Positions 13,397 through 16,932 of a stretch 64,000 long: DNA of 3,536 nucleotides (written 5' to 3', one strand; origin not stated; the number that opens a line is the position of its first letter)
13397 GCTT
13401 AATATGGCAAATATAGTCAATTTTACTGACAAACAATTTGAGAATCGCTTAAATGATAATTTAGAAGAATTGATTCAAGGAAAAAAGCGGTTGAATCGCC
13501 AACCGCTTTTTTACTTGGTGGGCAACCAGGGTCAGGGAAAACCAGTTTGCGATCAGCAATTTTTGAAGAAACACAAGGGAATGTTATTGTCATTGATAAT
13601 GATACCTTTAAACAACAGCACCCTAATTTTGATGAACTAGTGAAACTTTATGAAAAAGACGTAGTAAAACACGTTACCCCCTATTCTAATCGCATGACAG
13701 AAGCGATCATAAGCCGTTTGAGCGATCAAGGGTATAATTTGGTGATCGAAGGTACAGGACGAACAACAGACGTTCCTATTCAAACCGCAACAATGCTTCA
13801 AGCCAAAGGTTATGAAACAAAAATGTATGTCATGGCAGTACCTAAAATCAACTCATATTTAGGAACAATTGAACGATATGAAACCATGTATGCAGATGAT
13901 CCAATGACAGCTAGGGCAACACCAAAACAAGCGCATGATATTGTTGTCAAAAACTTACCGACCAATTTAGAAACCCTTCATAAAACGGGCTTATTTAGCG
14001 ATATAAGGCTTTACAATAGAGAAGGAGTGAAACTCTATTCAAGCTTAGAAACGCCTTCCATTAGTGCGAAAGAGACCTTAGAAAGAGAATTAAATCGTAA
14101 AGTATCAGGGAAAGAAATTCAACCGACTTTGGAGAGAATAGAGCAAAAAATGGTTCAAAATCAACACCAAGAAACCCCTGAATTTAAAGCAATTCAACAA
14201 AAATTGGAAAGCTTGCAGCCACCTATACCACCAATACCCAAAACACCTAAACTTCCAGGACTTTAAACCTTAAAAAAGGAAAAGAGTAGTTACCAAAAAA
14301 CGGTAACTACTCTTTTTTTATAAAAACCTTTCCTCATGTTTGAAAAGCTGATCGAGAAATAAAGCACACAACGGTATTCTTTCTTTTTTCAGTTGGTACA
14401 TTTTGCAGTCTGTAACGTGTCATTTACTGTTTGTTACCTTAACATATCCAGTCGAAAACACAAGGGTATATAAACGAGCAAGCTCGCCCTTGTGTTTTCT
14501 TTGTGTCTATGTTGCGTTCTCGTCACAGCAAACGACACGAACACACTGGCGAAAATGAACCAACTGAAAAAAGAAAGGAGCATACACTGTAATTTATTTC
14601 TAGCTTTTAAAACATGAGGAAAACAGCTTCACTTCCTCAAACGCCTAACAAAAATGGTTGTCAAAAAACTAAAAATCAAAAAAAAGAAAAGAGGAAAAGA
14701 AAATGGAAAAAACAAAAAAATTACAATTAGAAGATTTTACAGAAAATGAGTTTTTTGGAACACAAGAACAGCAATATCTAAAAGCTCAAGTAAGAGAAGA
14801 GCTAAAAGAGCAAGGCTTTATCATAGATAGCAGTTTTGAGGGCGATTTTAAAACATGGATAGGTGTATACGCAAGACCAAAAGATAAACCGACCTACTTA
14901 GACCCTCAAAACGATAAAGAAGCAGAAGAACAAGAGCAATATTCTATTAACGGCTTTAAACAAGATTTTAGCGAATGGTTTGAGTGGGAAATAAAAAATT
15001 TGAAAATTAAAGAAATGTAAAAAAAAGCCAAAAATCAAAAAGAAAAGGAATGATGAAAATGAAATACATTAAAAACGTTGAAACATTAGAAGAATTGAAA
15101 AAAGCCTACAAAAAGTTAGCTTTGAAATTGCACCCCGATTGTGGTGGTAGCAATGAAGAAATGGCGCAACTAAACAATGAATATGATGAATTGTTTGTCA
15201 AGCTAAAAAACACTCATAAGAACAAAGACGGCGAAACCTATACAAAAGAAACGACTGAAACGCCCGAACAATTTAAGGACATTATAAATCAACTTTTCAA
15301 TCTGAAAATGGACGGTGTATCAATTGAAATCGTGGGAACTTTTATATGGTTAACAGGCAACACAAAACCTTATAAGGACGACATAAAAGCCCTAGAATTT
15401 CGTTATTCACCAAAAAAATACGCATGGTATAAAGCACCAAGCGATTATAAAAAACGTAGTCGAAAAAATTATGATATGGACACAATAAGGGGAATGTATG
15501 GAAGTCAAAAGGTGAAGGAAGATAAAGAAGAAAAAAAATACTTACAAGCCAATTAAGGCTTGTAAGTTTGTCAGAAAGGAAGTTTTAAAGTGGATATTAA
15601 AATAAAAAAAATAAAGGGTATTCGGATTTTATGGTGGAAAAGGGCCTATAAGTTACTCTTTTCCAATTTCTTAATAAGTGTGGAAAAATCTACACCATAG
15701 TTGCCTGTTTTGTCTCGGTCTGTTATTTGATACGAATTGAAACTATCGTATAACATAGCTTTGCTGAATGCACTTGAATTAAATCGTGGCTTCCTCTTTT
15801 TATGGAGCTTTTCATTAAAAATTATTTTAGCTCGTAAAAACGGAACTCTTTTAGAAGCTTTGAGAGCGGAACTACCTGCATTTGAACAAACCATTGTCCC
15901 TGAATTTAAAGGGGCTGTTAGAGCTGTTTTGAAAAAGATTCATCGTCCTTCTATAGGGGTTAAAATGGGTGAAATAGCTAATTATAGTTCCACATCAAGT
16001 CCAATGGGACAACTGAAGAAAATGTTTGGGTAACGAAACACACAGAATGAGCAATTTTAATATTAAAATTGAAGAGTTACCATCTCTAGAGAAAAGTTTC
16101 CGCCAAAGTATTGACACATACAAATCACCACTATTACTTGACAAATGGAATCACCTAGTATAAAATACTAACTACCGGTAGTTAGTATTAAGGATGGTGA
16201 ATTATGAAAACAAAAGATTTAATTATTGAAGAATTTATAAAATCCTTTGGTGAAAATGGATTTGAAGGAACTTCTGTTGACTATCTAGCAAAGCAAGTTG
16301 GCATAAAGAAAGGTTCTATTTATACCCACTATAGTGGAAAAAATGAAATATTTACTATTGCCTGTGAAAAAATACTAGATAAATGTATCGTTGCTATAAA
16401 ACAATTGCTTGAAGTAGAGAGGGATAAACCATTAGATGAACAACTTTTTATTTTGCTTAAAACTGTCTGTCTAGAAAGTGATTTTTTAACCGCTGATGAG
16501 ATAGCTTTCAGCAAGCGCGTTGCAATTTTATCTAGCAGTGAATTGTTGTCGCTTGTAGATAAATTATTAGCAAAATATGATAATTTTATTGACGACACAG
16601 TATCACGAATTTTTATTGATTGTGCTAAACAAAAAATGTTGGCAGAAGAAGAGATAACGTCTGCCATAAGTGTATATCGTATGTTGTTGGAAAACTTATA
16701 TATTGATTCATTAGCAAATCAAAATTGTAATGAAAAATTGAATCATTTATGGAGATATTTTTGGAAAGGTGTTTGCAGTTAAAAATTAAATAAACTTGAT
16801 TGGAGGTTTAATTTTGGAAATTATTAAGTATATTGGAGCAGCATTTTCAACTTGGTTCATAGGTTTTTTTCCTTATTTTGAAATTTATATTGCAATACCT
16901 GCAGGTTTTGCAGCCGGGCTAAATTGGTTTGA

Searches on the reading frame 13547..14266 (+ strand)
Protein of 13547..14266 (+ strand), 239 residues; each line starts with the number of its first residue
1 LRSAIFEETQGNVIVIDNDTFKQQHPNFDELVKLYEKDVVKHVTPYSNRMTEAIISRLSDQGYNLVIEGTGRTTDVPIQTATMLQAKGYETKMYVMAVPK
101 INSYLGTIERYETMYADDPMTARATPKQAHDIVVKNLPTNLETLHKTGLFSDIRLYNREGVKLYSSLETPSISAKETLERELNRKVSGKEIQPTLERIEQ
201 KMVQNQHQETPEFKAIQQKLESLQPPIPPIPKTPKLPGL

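Call 78: search_protein_families(library=pfam, proteins=[window:13547-14266:+], max_evalue=0.00001)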
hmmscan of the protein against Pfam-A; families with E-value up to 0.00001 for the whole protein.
window:13547-14266:+ (239 aa): 1 family
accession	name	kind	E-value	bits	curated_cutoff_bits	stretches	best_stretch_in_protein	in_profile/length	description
PF06414.18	Zeta_toxin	-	3e-34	118.6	22.3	1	8-166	39-196/199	Zeta toxin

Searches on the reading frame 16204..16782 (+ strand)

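Call 78: search_protein_families(library=pfam, proteins=[window:16204-16782:+], max_evalue=0.00001)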
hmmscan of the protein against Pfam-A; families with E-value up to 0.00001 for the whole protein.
window:16204-16782:+ (192 aa): 1 family
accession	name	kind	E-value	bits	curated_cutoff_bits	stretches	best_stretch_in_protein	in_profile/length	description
PF00440.29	TetR_N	-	4.5e-10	39.6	24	1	12-50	6-44/47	Bacterial regulatory proteins, tetR family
